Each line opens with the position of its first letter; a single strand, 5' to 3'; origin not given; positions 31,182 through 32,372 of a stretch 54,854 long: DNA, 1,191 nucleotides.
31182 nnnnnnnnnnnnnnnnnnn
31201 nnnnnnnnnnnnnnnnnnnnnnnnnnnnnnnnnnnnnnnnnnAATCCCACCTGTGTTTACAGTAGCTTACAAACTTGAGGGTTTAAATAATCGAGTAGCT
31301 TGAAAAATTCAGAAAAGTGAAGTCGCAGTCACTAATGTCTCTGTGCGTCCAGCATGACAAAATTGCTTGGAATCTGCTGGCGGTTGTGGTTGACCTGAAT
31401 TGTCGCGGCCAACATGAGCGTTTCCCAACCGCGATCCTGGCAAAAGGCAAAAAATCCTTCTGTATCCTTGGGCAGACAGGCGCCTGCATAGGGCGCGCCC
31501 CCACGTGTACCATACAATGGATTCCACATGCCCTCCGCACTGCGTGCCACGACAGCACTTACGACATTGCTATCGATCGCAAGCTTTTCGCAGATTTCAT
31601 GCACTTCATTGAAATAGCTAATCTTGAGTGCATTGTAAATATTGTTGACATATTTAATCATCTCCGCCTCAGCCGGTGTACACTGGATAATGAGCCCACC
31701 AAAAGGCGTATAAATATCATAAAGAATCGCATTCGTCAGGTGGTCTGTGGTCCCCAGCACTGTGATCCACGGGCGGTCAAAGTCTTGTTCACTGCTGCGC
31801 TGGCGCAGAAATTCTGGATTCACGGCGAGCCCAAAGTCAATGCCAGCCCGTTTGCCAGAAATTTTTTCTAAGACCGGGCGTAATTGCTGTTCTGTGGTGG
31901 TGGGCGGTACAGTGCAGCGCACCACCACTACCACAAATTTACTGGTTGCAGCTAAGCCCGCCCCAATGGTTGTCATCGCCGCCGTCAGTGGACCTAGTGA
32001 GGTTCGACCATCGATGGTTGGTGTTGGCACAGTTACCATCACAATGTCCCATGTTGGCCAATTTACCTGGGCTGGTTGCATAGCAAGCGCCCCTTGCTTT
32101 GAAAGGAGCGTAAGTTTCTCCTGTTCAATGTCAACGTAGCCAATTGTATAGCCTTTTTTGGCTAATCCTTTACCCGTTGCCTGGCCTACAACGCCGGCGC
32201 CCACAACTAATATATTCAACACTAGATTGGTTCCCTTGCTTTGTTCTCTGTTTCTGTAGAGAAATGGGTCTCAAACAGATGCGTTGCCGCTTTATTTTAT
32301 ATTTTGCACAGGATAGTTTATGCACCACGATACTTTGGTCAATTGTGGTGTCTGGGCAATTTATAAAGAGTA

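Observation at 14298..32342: Candidate undescribed synthase-dependent acidic exopolysaccharide system: truncated NDP-sugar dehydrogenase + synthase/LysM/C5-epimerase-like fusion + 4.5-kaa secreted TPR-CHAT protein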

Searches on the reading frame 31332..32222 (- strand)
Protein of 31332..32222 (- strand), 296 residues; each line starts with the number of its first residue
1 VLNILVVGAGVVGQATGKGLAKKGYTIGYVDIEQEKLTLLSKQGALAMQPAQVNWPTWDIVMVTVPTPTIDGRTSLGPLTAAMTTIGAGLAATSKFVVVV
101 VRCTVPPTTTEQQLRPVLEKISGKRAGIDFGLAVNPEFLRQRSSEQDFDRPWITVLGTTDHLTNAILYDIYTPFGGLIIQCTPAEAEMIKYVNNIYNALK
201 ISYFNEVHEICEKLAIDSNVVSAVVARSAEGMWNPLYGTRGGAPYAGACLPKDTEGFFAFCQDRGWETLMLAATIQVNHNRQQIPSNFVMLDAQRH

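Call 6: search_protein_families(library=pfam, proteins=[window:31332-32222:-], max_evalue=0.01)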
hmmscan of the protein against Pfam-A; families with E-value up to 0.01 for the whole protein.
window:31332-32222:- (296 aa): 5 families
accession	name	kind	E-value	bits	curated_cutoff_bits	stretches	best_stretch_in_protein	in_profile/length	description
PF03721.20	UDPG_MGDP_dh_N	-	5.9e-23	81.8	27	2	58-167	77-184/187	UDP-glucose/GDP-mannose dehydrogenase family, NAD binding domain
PF00984.24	UDPG_MGDP_dh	-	1.6e-19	70.3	25.4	1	185-279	2-93/94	UDP-glucose/GDP-mannose dehydrogenase family, central domain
PF03446.21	NAD_binding_2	-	0.0002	21.8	21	1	4-69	2-67/161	NAD binding domain of 6-phosphogluconate dehydrogenase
PF02737.24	3HCDH_N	-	0.0047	17.3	22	1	4-41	2-39/180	3-hydroxyacyl-CoA dehydrogenase, NAD binding domain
PF03807.23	F420_oxidored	-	0.0054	17.7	21.6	0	4-70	2-72/94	NADP oxidoreductase coenzyme F420-dependent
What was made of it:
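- On UDP-glucose/GDP-mannose dehydrogenase family: E 5.9e-23 (call 6). PF00984 E 1.6e-19 (call 6).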

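Call 7: search_protein_families(library=ncbifam, proteins=[window:31332-32222:-], max_evalue=0.01)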
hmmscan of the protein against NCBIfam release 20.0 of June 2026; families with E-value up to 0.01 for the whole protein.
window:31332-32222:- (296 aa): 15 families
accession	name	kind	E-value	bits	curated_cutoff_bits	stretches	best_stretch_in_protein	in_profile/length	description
TIGR03026.1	NDP-sugDHase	subfamily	2e-53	181.6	189.8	2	54-283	73-298/413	nucleotide sugar dehydrogenase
NF041297.1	UDPGDh_AglM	equivalog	7.6e-48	163.5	670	1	59-281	76-300/429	UDP-glucose 6-dehydrogenase AglM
NF047673.2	TeichurnBiosyTuaD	equivalog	3.2e-34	118.8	700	1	59-282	79-294/439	UDP-glucose 6-dehydrogenase TuaD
NF040825.1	UDPMaNacDH_Arch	equivalog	1.3e-14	53.9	750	1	42-255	60-264/418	UDP-N-acetyl-D-mannosamine dehydrogenase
NF011729.0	PRK15182.1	equivalog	5.1e-10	38.7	592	1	60-281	79-293/425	Vi polysaccharide biosynthesis UDP-N-acetylglucosamine C-6 dehydrogenase TviB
NF011631.0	PRK15057.1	equivalog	1.2e-09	37.8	757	1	89-284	103-286/388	UDP-glucose 6-dehydrogenase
TIGR01505.1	tartro_sem_red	equivalog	4.2e-05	22.9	340.75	1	6-68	4-67/291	2-hydroxy-3-oxopropionate reductase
NF008286.0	PRK11064.1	equivalog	0.00038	19.1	459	1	59-218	77-240/420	UDP-N-acetyl-D-mannosamine dehydrogenase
NF043037.1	ThreonDh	equivalog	0.00093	18.7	350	1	3-65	4-66/297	L-threonate dehydrogenase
NF006722.0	PRK09260.1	equivalog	0.0028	16.9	429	1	3-39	4-40/289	3-hydroxyacyl-CoA dehydrogenase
TIGR01692.1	HIBADH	equivalog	0.0031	16.9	291.6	0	7-66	2-61/288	3-hydroxyisobutyrate dehydrogenase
NF006123.0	PRK08267.1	equivalog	0.0034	16.6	261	1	3-43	4-45/261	SDR family oxidoreductase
NF008592.0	PRK11559.1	equivalog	0.0072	15.6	397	0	3-68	4-69/296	2-hydroxy-3-oxopropionate reductase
NF004699.0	PRK06035.1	equivalog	0.0072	15.5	500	1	3-37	5-39/294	3-hydroxyacyl-CoA dehydrogenase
NF005951.1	PRK08020.1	equivalog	0.0086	14.9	590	0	3-33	4-34/388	3-demethoxyubiquinol 3-hydroxylase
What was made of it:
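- On UDP-glucose/GDP-mannose dehydrogenase family: TIGR03026 scores 181.6, below its 189.8 cut-off (call 7).
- TIGR03026 scores 181.6, just under its 189.8 cut-off (call 7).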

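Call 24: search_solved_structures(query=window:31332-32222:-, max_evalue=0.001, show_alignments=2)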
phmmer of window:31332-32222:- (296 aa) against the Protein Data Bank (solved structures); distinct sequences matched with E-value up to 0.001: 29.
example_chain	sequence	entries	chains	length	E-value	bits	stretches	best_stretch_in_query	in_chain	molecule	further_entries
1mfz_A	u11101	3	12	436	1.1e-36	129.7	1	59-283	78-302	GDP-mannose 6-dehydrogenase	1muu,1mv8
3vtf_A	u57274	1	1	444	7.4e-34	120.5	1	51-280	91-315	UDP-glucose 6-dehydrogenase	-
3gg2_A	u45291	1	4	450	4.7e-26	94.9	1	55-284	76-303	Sugar dehydrogenase, UDP-glucose/GDP-mannose dehydrogenase family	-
4a7p_A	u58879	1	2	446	1.1e-24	90.3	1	59-284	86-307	UDP-GLUCOSE DEHYDROGENASE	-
2y0e_A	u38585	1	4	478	2.5e-24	89.2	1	59-286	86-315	UDP-GLUCOSE DEHYDROGENASE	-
2y0c_A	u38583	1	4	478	3.5e-24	88.7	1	59-286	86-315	UDP-GLUCOSE DEHYDROGENASE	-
2y0d_A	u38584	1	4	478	3.5e-24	88.7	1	59-286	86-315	UDP-GLUCOSE DEHYDROGENASE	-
3g79_A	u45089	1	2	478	8.6e-12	48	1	59-255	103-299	NDP-N-acetyl-D-galactosaminuronic acid dehydrogenase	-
4r16_A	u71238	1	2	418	2.3e-10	43.4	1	59-254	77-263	418aa long hypothetical UDP-N-acetyl-D-mannosaminuronic acid dehydrogenase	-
3ojl_A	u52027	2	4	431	1.2e-09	41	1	6-226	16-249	Cap5O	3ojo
4xr9_A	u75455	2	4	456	8.4e-09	38.2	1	57-271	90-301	CalS8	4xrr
3phl_A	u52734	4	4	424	9.1e-09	38.1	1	90-286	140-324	UDP-glucose 6-dehydrogenase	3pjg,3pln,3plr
3pid_A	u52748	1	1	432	9.7e-09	38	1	90-286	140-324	UDP-glucose 6-dehydrogenase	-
7kws_A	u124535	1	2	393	1.3e-07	34.4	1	132-284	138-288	UDP-glucose 6-dehydrogenase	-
2o3j_A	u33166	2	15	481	9.7e-07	31.5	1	59-263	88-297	UDP-glucose 6-dehydrogenase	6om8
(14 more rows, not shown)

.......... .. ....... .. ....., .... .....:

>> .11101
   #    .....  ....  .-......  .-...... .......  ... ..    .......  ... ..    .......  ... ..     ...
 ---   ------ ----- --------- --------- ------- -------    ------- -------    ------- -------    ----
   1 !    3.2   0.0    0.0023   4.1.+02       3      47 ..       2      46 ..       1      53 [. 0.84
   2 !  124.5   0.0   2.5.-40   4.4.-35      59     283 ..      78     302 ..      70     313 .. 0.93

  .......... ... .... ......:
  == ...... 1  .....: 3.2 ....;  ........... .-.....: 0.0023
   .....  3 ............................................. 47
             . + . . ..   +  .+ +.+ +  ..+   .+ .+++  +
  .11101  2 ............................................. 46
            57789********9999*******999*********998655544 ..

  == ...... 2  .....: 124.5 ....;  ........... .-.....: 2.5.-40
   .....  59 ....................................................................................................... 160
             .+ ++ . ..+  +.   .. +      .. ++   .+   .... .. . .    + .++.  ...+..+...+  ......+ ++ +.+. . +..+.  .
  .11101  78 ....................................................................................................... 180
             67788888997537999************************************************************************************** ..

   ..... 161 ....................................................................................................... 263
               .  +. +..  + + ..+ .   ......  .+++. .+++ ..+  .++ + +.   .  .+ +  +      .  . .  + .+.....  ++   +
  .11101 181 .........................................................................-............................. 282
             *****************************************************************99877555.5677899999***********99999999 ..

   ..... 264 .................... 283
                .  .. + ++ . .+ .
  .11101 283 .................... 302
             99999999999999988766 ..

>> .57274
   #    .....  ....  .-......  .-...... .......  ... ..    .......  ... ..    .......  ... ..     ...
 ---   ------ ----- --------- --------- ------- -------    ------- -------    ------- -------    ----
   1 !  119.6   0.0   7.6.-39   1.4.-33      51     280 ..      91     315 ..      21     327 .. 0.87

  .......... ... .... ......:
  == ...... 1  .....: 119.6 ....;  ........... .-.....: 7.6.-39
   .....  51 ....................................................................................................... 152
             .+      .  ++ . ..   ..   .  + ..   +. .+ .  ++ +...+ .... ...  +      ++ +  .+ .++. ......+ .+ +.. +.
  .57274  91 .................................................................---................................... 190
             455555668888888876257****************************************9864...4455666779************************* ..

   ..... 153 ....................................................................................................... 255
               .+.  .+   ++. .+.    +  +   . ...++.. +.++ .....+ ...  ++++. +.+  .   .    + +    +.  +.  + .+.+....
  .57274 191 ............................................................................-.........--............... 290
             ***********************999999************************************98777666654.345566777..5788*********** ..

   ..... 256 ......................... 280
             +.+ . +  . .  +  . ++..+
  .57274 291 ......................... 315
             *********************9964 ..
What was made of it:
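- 31332..32222 (-): Short two-domain NDP-sugar 6-dehydrogenase homologue (296 aa, GTG start). It has the NAD-binding and central catalytic domains only and no C-terminal nucleotide-binding domain. Best PDB sequence hit is AlgD GDP-mannose dehydrogenase 1mfz (E 1e-36), aligned to residues 78-302 of 436 (call 24).
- UGDH scores nearly as well as AlgD by sequence (E 7e-34 against 1e-36, call 24).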

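Call 25: find_homologous_proteins(query=window:31332-32222:-, max_evalue=0.00001)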
Query window:31332-32222:- (296 aa): 5701 proteins with E <= 0.00001 among 8000 candidates; the best 120 are listed.
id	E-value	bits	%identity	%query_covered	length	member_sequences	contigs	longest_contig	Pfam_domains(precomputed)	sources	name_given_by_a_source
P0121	2.3e-197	672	100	100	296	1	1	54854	PF00984.25,PF03721.21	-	-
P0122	1.1e-160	552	85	95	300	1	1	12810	PF00984.25,PF03721.21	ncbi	ncbi:hypothetical protein BH10CHL1_BH10CHL1_33670 [soil metagenome]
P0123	1.6e-126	439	70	94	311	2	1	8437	PF00984.25,PF03446.22,PF03721.21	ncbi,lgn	-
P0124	7.3e-126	437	67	99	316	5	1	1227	PF00984.25,PF03721.21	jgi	-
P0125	1.0e-124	433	67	94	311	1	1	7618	PF00984.25,PF03446.22,PF03721.21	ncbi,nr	ncbi:MAG: nucleotide sugar dehydrogenase [Chloroflexota bacterium]|nr:nucleotide sugar dehydrogenase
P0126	1.1e-124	433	65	100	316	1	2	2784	PF00984.25,PF03721.21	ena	-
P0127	1.2e-124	433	67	95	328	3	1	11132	PF00984.25,PF03721.21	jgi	jgi:UDPglucose 6-dehydrogenase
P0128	1.5e-124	433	67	94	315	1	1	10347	PF00984.25,PF03721.21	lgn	-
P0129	1.6e-124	433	66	96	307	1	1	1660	PF00984.25,PF03446.22,PF03721.21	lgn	-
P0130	2.1e-124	432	65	99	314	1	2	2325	PF00984.25,PF03446.22,PF03721.21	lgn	-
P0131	8.7e-124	430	68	94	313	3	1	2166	PF00984.25,PF03721.21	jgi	jgi:UDPglucose 6-dehydrogenase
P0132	1.8e-123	429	66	95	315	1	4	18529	PF00984.25,PF03721.21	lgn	-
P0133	2.9e-123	429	68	94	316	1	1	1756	PF00984.25,PF03721.21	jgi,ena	-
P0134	3.2e-123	429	68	94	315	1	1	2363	PF00984.25,PF03721.21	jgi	jgi:UDPglucose 6-dehydrogenase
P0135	6.2e-123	428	67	94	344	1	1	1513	PF00984.25,PF02254.25,PF02558.23,PF03446.22,PF03721.21,PF03807.24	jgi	jgi:UDPglucose 6-dehydrogenase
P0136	8.4e-123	427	68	94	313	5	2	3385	PF00984.25,PF03446.22,PF03721.21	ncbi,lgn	-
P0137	1.1e-122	427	66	97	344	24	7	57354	PF00984.25,PF02254.25,PF03446.22,PF03721.21,PF03807.24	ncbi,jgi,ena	jgi:UDPglucose 6-dehydrogenase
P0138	2.6e-122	426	68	94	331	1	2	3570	PF00984.25,PF02558.23,PF03446.22,PF03721.21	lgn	-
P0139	3.0e-122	425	68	95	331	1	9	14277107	PF00984.25,PF03721.21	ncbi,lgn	ncbi:MAG: hypothetical protein R3C14_12295 [Caldilineaceae bacterium]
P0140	3.2e-122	425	69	94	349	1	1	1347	PF00984.25,PF03721.21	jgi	jgi:UDPglucose 6-dehydrogenase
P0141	6.6e-122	424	64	99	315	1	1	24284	PF00984.25,PF03721.21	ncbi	-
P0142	1.3e-121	423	66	95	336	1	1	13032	PF00984.25,PF02254.25,PF03721.21,PF03807.24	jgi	jgi:UDPglucose 6-dehydrogenase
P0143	1.3e-121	423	68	95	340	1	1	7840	PF00984.25,PF03446.22,PF03721.21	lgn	-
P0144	2.0e-121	423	68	94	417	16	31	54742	PF00984.25,PF03446.22,PF03721.21,PF03807.24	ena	-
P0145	2.5e-121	422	63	99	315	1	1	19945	PF00984.25,PF03721.21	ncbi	-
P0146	5.1e-121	421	67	94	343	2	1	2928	PF00984.25,PF02254.25,PF02558.23,PF03446.22,PF03721.21,PF03807.24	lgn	-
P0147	8.4e-121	421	66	96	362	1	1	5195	PF00984.25,PF03721.21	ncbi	-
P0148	9.2e-121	421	66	94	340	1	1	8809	PF00984.25,PF02254.25,PF02558.23,PF03446.22,PF03721.21,PF03807.24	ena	-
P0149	1.2e-120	420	66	94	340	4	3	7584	PF00984.25,PF03446.22,PF03721.21,PF03807.24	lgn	-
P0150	1.5e-120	420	67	94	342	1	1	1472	PF00984.25,PF02254.25,PF03446.22,PF03721.21,PF03807.24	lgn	-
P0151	1.8e-120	420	63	99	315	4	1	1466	PF00984.25,PF03721.21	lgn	-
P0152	2.2e-120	419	67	95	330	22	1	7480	PF00984.25,PF03446.22,PF03721.21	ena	-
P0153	3.0e-120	419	63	99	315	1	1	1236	PF00984.25,PF03721.21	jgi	-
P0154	5.5e-120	418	65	96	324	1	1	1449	PF00984.25,PF03446.22,PF03721.21,PF03807.24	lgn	-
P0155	7.3e-120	418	66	94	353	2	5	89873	PF00984.25,PF03721.21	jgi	jgi:UDPglucose 6-dehydrogenase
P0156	1.1e-119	417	67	94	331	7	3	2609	PF00984.25,PF03446.22,PF03721.21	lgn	-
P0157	1.1e-119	417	67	94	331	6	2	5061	PF00984.25,PF03446.22,PF03721.21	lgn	-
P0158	1.2e-119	417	64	97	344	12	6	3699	PF00984.25,PF03446.22,PF03721.21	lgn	-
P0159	1.2e-119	417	65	94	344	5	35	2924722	PF00984.25,PF03721.21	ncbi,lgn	ncbi:MAG: nucleotide sugar dehydrogenase [Chloroflexota bacterium]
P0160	1.7e-119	416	67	94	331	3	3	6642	PF00984.25,PF03446.22,PF03721.21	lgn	-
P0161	1.9e-119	416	63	99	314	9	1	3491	PF00984.25,PF03721.21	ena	-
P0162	5.7e-119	415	68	94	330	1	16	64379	PF00984.25,PF03446.22,PF03721.21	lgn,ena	-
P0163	6.1e-119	415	67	94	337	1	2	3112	PF00984.25,PF02254.25,PF02558.23,PF03446.22,PF03721.21,PF03807.24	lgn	-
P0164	8.7e-119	414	63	97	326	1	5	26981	PF00984.25,PF03721.21,PF03807.24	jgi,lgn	jgi:UDPglucose 6-dehydrogenase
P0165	9.5e-119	414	65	94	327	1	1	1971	PF00984.25,PF03446.22,PF03721.21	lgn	-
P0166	9.8e-119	414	67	94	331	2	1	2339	PF00984.25,PF03446.22,PF03721.21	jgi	jgi:UDPglucose 6-dehydrogenase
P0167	1.5e-118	413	65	94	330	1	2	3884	PF00984.25,PF02254.25,PF02558.23,PF03446.22,PF03721.21,PF03807.24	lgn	-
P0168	2.8e-118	412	65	89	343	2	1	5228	PF00984.25,PF03446.22,PF03721.21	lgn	-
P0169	3.6e-118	412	65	96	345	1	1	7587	PF00984.25,PF03721.21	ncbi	ncbi:MAG TPA: nucleotide sugar dehydrogenase [Anaerolineae bacterium]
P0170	3.7e-118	412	63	95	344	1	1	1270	PF00984.25,PF03721.21,PF03807.24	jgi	jgi:UDPglucose 6-dehydrogenase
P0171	6.6e-118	411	66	95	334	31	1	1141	PF00984.25,PF03446.22,PF03721.21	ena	-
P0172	6.8e-118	411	65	95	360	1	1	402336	PF00984.25,PF02254.25,PF02558.23,PF03446.22,PF03721.21,PF03807.24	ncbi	ncbi:MAG: nucleotide sugar dehydrogenase [Caldilineaceae bacterium]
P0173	1.1e-117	410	66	95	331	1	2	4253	PF00984.25,PF03446.22,PF03721.21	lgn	-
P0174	1.3e-117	410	64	94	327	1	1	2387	PF00984.25,PF02558.23,PF03446.22,PF03721.21,PF03807.24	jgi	-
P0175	1.9e-117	410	65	97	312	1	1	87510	PF00984.25,PF03446.22,PF03721.21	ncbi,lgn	-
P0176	2.0e-117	410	63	97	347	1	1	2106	PF00984.25,PF03446.22,PF03721.21,PF03807.24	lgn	-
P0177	2.8e-117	409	64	94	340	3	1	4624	PF00984.25,PF03446.22,PF01262.28,PF03721.21,PF03807.24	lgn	-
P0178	3.0e-117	409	64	94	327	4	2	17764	PF00984.25,PF03446.22,PF03721.21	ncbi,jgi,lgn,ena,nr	ncbi:MAG TPA: NAD(P)-binding domain-containing protein [Caldilineaceae bacterium]|nr:NAD(P)-binding 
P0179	5.4e-117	408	64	95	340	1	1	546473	PF10727.16,PF00984.25,PF03721.21,PF03807.24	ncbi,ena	-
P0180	6.7e-117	408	65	97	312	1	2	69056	PF00984.25,PF03446.22,PF03721.21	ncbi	-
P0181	7.8e-117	408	64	97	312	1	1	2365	PF00984.25,PF03446.22,PF03721.21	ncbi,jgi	-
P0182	8.4e-117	408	65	94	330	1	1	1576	PF00984.25,PF03446.22,PF03721.21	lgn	-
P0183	1.0e-116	407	63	96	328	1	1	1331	PF00984.25,PF03446.22,PF03721.21,PF03807.24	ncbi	-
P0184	1.1e-116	407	64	97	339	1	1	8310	PF00984.25,PF03721.21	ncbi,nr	ncbi:MAG: UDP-glucose/GDP-mannose dehydrogenase family protein [Caldilineaceae bacterium]|nr:UDP-glu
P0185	1.1e-116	407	63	96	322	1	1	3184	PF00984.25,PF03721.21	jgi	jgi:UDPglucose 6-dehydrogenase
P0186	1.4e-116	407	63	95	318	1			PF00984.25,PF03446.22,PF03721.21,PF03807.24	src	-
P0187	1.7e-116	407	63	95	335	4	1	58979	PF00984.25,PF03721.21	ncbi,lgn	-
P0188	1.7e-116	407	64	90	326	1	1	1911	PF00984.25,PF03446.22,PF03721.21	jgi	jgi:UDPglucose 6-dehydrogenase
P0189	2.1e-116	406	65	95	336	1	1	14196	PF00984.25,PF03446.22,PF03721.21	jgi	jgi:UDPglucose 6-dehydrogenase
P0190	2.6e-116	406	63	97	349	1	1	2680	PF00984.25,PF03446.22,PF03721.21,PF03807.24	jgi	jgi:UDPglucose 6-dehydrogenase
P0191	2.8e-116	406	64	97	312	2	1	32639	PF00984.25,PF03446.22,PF03721.21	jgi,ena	-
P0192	4.7e-116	405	63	97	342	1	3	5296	PF00984.25,PF03446.22,PF03721.21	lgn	-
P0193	5.1e-116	405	63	97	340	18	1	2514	PF00984.25,PF03446.22,PF03721.21,PF03807.24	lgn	-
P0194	5.2e-116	405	63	96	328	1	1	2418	PF00984.25,PF03721.21,PF03807.24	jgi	jgi:UDPglucose 6-dehydrogenase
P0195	5.6e-116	405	64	97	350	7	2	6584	PF00984.25,PF03446.22,PF03721.21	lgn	-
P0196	5.6e-116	405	65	95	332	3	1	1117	PF00984.25,PF03446.22,PF03721.21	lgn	-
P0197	6.4e-116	405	62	97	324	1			PF00984.25,PF03446.22,PF03721.21,PF03807.24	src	-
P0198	7.3e-116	404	62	97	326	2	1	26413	PF00984.25,PF03446.22,PF03721.21,PF03807.24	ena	-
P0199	7.5e-116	404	63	93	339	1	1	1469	PF00984.25,PF03721.21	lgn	-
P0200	1.2e-115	404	62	96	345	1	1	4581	PF00984.25,PF03446.22,PF01262.28,PF03721.21,PF03807.24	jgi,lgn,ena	jgi:UDPglucose 6-dehydrogenase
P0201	1.2e-115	404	64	95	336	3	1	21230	PF00984.25,PF03721.21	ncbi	-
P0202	1.4e-115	404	61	96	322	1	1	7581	PF00984.25,PF03446.22,PF03721.21,PF03807.24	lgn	-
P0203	2.2e-115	403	63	94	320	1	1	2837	PF00984.25,PF02254.25,PF02558.23,PF03446.22,PF03721.21,PF03807.24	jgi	jgi:UDPglucose 6-dehydrogenase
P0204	5.8e-115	401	63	94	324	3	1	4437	PF00984.25,PF03721.21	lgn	-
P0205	7.6e-115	401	59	97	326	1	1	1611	PF00984.25,PF03721.21,PF03807.24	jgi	-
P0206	8.3e-115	401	64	94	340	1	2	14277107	PF00984.25,PF03446.22,PF03721.21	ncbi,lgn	ncbi:MAG: nucleotide sugar dehydrogenase [Caldilineaceae bacterium]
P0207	8.8e-115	401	62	97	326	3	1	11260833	PF00984.25,PF03446.22,PF03721.21,PF03807.24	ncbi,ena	-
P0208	1.3e-114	400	64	95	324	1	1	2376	PF00984.25,PF03721.21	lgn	-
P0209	1.3e-114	400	63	96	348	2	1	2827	PF00984.25,PF03446.22,PF03721.21,PF03807.24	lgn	-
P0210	1.4e-114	400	64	93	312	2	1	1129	PF00984.25,PF02254.25,PF03446.22,PF03721.21,PF03807.24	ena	-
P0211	1.8e-114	400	63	97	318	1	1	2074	PF00984.25,PF03721.21,PF03807.24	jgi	jgi:UDPglucose 6-dehydrogenase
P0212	1.9e-114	400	63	93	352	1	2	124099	PF00984.25,PF02254.25,PF03446.22,PF03721.21,PF03807.24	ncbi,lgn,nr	ncbi:MAG: hypothetical protein BroJett011_46880 [Chloroflexota bacterium]|nr:MAG: hypothetical prote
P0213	1.9e-114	400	64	95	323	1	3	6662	PF00984.25,PF03446.22,PF03721.21,PF03807.24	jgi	jgi:UDPglucose 6-dehydrogenase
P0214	2.0e-114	400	62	97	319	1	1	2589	PF00984.25,PF03446.22,PF03721.21,PF03807.24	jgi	jgi:UDPglucose 6-dehydrogenase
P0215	2.0e-114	400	63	95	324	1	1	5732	PF00984.25,PF03721.21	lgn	-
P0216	2.7e-114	399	62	96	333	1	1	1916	PF00984.25,PF03446.22,PF03721.21,PF03807.24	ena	-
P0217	3.0e-114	399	65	94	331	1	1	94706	PF00984.25,PF03446.22,PF03721.21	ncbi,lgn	-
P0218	3.1e-114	399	61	97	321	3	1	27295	PF00984.25,PF03721.21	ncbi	-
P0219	3.1e-114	399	64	96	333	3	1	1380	PF00984.25,PF03446.22,PF03721.21,PF03807.24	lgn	-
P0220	3.7e-114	399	62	94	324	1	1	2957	PF00984.25,PF03446.22,PF03721.21,PF03807.24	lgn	-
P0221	4.8e-114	398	61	97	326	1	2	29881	PF00984.25,PF03446.22,PF03721.21,PF03807.24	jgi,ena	jgi:UDPglucose 6-dehydrogenase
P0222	4.9e-114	398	62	97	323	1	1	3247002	PF00984.25,PF03721.21,PF03807.24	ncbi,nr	ncbi:MAG: UDP-glucose/GDP-mannose dehydrogenase family protein [Kouleothrix sp.]|nr:UDP-glucose/GDP-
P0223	4.9e-114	398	61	97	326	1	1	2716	PF00984.25,PF03446.22,PF03721.21,PF03807.24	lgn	-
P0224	5.4e-114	398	62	96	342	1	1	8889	PF00984.25,PF03446.22,PF01262.28,PF03721.21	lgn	-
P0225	5.5e-114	398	61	96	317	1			PF00984.25,PF03721.21,PF03807.24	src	-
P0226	5.5e-114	398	61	97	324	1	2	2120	PF00984.25,PF03446.22,PF03721.21,PF03807.24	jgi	-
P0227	6.6e-114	398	64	95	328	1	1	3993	PF00984.25,PF03721.21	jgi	jgi:UDPglucose 6-dehydrogenase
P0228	7.5e-114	398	64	94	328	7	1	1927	PF00984.25,PF03446.22,PF03721.21,PF03807.24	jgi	jgi:UDPglucose 6-dehydrogenase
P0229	7.6e-114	398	61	97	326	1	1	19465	PF00984.25,PF03446.22,PF03721.21,PF03807.24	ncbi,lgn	ncbi:MAG TPA: NAD(P)-binding domain-containing protein [Herpetosiphonaceae bacterium]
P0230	7.6e-114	398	62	97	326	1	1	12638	PF00984.25,PF03446.22,PF03721.21,PF03807.24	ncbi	-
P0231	8.4e-114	398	64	95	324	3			PF00984.25,PF03721.21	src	-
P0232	8.4e-114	398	61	100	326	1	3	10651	PF00984.25,PF03446.22,PF03721.21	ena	-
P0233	8.5e-114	398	62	97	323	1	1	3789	PF00984.25,PF03446.22,PF03721.21,PF03807.24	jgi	jgi:UDPglucose 6-dehydrogenase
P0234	8.7e-114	398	61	97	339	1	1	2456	PF00984.25,PF03721.21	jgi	jgi:UDPglucose 6-dehydrogenase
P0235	1.2e-113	397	63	97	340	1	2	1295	PF00984.25,PF03446.22,PF03721.21,PF03807.24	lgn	-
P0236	1.3e-113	397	62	94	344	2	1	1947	PF00984.25,PF03721.21,PF03807.24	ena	-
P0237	1.4e-113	397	62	97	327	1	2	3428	PF00984.25,PF03721.21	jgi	jgi:UDPglucose 6-dehydrogenase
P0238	1.4e-113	397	63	95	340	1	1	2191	PF00984.25,PF03721.21,PF03807.24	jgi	jgi:UDPglucose 6-dehydrogenase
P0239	1.5e-113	397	63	95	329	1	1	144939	PF00984.25,PF03721.21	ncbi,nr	ncbi:MAG: UDP-glucose/GDP-mannose dehydrogenase family protein [Caldilineaceae bacterium]|nr:UDP-glu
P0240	1.6e-113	397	61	96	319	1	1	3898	PF00984.25,PF03721.21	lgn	-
